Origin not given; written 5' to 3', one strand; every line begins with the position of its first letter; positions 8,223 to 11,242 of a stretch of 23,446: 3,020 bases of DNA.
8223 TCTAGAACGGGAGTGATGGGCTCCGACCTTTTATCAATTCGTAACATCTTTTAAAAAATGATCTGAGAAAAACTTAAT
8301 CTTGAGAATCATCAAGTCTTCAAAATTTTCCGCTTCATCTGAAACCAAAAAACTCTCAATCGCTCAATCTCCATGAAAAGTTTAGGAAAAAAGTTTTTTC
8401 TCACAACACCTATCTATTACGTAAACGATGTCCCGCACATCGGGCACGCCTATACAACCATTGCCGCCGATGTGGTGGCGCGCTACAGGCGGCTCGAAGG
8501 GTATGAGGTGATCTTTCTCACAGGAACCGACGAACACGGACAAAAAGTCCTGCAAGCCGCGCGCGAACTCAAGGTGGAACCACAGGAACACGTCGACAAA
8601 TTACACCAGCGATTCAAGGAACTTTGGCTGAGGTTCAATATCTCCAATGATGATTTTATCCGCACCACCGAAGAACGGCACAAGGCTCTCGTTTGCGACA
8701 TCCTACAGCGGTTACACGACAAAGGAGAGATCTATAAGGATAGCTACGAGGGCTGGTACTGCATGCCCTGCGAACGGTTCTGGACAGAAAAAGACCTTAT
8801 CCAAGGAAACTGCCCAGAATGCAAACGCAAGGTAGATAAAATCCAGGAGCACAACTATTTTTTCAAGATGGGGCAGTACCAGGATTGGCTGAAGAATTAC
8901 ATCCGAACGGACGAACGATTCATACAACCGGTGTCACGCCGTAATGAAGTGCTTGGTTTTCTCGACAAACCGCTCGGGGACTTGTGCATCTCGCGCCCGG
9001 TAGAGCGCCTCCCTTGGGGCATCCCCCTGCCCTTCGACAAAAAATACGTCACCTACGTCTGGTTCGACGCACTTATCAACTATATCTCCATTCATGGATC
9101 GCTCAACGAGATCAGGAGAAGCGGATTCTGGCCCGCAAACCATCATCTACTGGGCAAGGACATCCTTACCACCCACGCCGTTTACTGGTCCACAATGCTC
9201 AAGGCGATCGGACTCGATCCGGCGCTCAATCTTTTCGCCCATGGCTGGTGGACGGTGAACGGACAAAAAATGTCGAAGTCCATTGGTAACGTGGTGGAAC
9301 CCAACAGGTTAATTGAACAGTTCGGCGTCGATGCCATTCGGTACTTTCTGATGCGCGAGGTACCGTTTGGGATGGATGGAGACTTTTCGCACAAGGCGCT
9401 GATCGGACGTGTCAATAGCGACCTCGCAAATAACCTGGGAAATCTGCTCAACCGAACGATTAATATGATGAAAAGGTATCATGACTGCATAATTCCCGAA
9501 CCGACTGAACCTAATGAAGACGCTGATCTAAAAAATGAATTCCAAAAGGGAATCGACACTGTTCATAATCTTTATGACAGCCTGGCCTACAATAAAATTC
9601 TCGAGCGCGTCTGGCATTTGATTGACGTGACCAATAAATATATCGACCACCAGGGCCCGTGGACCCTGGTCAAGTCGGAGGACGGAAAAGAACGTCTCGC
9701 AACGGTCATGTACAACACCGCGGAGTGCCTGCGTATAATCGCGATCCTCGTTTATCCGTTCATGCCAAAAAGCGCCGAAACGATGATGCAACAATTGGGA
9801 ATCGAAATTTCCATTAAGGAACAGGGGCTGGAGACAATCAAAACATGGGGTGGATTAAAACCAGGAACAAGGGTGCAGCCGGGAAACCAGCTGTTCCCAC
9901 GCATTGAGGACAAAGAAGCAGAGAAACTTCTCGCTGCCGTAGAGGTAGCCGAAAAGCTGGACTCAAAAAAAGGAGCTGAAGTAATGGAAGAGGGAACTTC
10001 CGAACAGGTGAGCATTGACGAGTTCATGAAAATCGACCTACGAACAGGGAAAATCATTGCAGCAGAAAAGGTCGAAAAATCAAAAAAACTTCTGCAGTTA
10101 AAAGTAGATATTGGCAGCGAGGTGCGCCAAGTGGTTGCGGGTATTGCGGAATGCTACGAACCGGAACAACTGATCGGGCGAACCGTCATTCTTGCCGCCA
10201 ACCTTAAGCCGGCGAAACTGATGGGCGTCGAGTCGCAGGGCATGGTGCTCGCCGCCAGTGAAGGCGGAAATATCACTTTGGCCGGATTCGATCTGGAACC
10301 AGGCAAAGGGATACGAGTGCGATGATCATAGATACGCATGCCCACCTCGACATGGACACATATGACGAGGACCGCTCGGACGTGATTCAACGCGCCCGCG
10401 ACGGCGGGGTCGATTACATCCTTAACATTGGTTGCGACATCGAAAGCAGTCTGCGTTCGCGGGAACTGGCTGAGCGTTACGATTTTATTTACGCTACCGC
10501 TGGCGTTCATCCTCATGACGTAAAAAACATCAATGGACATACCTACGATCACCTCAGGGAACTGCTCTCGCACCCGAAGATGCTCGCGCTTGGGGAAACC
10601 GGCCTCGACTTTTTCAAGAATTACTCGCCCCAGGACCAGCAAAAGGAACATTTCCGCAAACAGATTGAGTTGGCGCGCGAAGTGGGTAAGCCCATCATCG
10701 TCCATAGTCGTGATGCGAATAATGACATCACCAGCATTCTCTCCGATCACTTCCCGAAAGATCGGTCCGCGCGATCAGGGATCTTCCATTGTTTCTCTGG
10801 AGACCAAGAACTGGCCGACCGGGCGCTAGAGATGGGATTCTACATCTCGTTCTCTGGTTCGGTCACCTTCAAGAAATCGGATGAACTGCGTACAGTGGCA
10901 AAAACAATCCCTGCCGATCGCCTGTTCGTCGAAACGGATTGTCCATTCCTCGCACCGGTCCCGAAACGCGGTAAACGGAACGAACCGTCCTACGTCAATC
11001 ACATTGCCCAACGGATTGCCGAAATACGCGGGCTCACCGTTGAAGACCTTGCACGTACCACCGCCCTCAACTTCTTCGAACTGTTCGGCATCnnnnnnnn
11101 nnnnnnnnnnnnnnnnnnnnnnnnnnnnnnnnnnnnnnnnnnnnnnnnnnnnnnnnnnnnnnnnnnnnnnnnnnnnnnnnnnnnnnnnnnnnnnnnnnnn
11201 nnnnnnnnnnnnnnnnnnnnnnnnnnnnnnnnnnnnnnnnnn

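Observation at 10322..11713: Single-ORF fusion of TatD nuclease/hydrolase with a small radical SAM domain, coupled to metG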

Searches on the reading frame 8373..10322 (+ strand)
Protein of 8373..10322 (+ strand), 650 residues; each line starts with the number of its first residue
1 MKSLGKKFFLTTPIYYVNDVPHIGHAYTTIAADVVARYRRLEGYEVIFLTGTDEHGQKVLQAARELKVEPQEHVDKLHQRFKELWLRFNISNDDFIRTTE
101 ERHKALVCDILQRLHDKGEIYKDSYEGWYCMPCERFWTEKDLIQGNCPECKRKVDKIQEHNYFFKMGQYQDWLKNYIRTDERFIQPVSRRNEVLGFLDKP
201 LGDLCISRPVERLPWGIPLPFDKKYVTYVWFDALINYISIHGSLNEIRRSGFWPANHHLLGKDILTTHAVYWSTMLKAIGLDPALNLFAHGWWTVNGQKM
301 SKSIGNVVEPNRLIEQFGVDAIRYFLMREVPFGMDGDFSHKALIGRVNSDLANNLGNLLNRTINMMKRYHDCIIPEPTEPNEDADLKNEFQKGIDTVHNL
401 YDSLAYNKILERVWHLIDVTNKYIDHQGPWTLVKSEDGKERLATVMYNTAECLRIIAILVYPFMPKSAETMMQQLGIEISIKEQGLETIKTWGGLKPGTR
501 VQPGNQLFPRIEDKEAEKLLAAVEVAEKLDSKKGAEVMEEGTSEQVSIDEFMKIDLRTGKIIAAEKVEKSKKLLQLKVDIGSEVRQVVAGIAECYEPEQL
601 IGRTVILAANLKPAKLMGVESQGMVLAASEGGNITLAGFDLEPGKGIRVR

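Call 17: search_protein_families(library=ncbifam, proteins=[window:8373-10322:+], max_evalue=0.00001)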
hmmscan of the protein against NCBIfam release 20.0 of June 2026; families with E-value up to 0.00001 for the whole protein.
window:8373-10322:+ (650 aa): 30 families (the best 25 are shown)
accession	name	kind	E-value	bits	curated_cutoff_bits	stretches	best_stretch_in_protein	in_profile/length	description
NF008900.0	PRK12267.1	equivalog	2.6e-262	872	598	1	6-649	4-647/648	methionine--tRNA ligase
TIGR00398.1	metG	equivalog_domain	3e-155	517.9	336.35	1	9-511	2-529/530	methionine--tRNA ligase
NF001100.0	PRK00133.1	equivalog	2.9e-152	508.6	587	2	159-646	187-672/676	methionine--tRNA ligase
NF008860.0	PRK11893.2-2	equivalog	4.5e-105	352.8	761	3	252-511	325-580/583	methionine--tRNA ligase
TIGR00399.1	metG_C_term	equivalog_domain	4.9e-41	139.8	116.65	1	517-649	7-138/139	methionine--tRNA ligase subunit beta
TIGR00422.1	valS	equivalog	1.3e-35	122.7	612.1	2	229-478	453-702/863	valine--tRNA ligase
NF009687.0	PRK13208.1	equivalog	2.9e-32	111.7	738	2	227-504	459-719/801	valine--tRNA ligase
NF008957.0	PRK12300.1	subfamily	2.7e-30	105.1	677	2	6-79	32-105/946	leucine--tRNA ligase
TIGR00396.1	leuS_bact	equivalog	3.9e-29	101.4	548.4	2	15-177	38-204/843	leucine--tRNA ligase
NF004349.1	PRK05729.1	equivalog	8.1e-27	93.8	704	2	230-477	444-685/860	valine--tRNA ligase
TIGR00395.1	leuS_arch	equivalog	5.2e-25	87.6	648.5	2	245-483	562-784/938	leucine--tRNA ligase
TIGR00392.1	ileS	equivalog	2.8e-24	85.3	621.4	2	229-478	538-792/861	isoleucine--tRNA ligase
TIGR00435.1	cysS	equivalog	1.9e-19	70.1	340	2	17-124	31-137/466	cysteine--tRNA ligase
NF008859.0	PRK11893.2-1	equivalog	2.6e-18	66.3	553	2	18-156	14-153/498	methionine--tRNA ligase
NF011492.0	PRK14900.1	equivalog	5.6e-18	64.2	1783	1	283-482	515-714/1044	valine--tRNA ligase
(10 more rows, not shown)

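Call 18: search_protein_families(library=pfam, proteins=[window:8373-10322:+], max_evalue=0.0001)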
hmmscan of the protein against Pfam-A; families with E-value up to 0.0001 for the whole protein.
window:8373-10322:+ (650 aa): 6 families
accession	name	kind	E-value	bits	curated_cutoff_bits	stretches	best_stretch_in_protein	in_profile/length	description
PF09334.17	tRNA-synt_1g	-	1.7e-111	373.2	20.1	2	158-362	180-390/391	tRNA synthetases class I (M)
PF00133.28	tRNA-synt_1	-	8.5e-28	97.7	22.7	2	6-221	23-245/414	tRNA synthetases class I (I, L, M and V)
PF01588.26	tRNA_bind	-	1.6e-27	95.8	27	1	556-638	1-86/96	Putative tRNA binding domain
PF01406.26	tRNA-synt_1e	-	5.8e-19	69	27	2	17-124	19-125/301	tRNA synthetases class I (C) catalytic domain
PF19303.5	Anticodon_3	-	2.4e-12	47.4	23.5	1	381-518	9-142/152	Anticodon binding domain of methionyl tRNA ligase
PF08264.19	Anticodon_1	-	1.8e-08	34.8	25.1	1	386-531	4-134/148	Anticodon-binding domain of tRNA ligase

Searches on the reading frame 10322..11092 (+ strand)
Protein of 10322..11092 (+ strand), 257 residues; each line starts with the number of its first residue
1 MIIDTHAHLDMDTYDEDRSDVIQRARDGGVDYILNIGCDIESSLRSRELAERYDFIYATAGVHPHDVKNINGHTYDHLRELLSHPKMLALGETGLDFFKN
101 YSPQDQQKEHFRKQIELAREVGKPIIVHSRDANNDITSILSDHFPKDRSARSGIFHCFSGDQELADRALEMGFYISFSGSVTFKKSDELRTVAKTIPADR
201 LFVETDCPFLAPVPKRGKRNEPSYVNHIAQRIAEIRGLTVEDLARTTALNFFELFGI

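Call 22: search_solved_structures(query=window:10322-11092:+, max_evalue=1e-20, show_alignments=1)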
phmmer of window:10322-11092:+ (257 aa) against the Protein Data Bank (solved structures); distinct sequences matched with E-value up to 1e-20: 12.
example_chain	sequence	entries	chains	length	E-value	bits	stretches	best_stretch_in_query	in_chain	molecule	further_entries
2gzx_A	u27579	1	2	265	1.5e-64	221.5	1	1-256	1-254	putative TatD related DNase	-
6l25_A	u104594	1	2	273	1.6e-64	221.3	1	1-256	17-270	Deoxyribonuclease YcfH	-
1j6o_A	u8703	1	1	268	1.6e-61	211.5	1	2-250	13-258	TatD-related deoxyribonuclease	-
1yix_A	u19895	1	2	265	1.1e-58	202.2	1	2-256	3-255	deoxyribonuclease ycfH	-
1xwy_A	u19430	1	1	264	4.8e-47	164.1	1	4-257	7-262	Deoxyribonuclease tatD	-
4pe8_A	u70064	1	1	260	5.2e-47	164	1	4-257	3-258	Tat-linked quality control protein TatD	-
4p5u_A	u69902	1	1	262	5.4e-47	164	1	4-257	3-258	Tat-linked quality control protein TatD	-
3rcm_A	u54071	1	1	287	1.7e-38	136.1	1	2-254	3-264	TatD family hydrolase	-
1zzm_A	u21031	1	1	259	1.9e-33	119.6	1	2-256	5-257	putative deoxyribonuclease yjjV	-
2y1h_A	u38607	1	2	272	7.8e-28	101.2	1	2-255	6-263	PUTATIVE DEOXYRIBONUCLEASE TATDN3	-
8efg_A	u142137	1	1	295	1.2e-24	90.8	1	12-210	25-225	Deoxyribonuclease TATDN1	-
2xio_A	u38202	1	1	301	2.7e-24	89.6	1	12-210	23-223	PUTATIVE DEOXYRIBONUCLEASE TATDN1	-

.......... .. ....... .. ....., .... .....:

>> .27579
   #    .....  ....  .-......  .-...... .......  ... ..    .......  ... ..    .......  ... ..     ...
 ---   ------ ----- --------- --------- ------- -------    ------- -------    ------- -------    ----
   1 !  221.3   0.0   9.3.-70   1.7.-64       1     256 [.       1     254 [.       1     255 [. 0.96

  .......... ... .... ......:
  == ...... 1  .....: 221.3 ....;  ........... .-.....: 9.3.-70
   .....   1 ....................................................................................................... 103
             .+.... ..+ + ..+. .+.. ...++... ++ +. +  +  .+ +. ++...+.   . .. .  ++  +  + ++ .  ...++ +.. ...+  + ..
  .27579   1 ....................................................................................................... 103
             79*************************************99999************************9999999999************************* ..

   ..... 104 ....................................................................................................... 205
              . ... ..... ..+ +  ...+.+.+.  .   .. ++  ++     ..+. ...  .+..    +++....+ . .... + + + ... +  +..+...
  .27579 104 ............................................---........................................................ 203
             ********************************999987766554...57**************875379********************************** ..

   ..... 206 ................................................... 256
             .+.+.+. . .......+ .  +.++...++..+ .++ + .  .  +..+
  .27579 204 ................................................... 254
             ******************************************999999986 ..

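Call 71: search_solved_structures(query=window:10322-11092:+, max_evalue=1e-50, show_alignments=4)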
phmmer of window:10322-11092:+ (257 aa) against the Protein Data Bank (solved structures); distinct sequences matched with E-value up to 1e-50: 4.
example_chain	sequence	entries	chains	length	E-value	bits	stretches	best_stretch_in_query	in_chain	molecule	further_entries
2gzx_A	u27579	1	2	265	1.5e-64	221.5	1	1-256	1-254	putative TatD related DNase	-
6l25_A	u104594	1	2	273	1.6e-64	221.3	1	1-256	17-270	Deoxyribonuclease YcfH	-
1j6o_A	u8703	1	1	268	1.6e-61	211.5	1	2-250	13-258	TatD-related deoxyribonuclease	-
1yix_A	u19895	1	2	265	1.1e-58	202.2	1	2-256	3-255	deoxyribonuclease ycfH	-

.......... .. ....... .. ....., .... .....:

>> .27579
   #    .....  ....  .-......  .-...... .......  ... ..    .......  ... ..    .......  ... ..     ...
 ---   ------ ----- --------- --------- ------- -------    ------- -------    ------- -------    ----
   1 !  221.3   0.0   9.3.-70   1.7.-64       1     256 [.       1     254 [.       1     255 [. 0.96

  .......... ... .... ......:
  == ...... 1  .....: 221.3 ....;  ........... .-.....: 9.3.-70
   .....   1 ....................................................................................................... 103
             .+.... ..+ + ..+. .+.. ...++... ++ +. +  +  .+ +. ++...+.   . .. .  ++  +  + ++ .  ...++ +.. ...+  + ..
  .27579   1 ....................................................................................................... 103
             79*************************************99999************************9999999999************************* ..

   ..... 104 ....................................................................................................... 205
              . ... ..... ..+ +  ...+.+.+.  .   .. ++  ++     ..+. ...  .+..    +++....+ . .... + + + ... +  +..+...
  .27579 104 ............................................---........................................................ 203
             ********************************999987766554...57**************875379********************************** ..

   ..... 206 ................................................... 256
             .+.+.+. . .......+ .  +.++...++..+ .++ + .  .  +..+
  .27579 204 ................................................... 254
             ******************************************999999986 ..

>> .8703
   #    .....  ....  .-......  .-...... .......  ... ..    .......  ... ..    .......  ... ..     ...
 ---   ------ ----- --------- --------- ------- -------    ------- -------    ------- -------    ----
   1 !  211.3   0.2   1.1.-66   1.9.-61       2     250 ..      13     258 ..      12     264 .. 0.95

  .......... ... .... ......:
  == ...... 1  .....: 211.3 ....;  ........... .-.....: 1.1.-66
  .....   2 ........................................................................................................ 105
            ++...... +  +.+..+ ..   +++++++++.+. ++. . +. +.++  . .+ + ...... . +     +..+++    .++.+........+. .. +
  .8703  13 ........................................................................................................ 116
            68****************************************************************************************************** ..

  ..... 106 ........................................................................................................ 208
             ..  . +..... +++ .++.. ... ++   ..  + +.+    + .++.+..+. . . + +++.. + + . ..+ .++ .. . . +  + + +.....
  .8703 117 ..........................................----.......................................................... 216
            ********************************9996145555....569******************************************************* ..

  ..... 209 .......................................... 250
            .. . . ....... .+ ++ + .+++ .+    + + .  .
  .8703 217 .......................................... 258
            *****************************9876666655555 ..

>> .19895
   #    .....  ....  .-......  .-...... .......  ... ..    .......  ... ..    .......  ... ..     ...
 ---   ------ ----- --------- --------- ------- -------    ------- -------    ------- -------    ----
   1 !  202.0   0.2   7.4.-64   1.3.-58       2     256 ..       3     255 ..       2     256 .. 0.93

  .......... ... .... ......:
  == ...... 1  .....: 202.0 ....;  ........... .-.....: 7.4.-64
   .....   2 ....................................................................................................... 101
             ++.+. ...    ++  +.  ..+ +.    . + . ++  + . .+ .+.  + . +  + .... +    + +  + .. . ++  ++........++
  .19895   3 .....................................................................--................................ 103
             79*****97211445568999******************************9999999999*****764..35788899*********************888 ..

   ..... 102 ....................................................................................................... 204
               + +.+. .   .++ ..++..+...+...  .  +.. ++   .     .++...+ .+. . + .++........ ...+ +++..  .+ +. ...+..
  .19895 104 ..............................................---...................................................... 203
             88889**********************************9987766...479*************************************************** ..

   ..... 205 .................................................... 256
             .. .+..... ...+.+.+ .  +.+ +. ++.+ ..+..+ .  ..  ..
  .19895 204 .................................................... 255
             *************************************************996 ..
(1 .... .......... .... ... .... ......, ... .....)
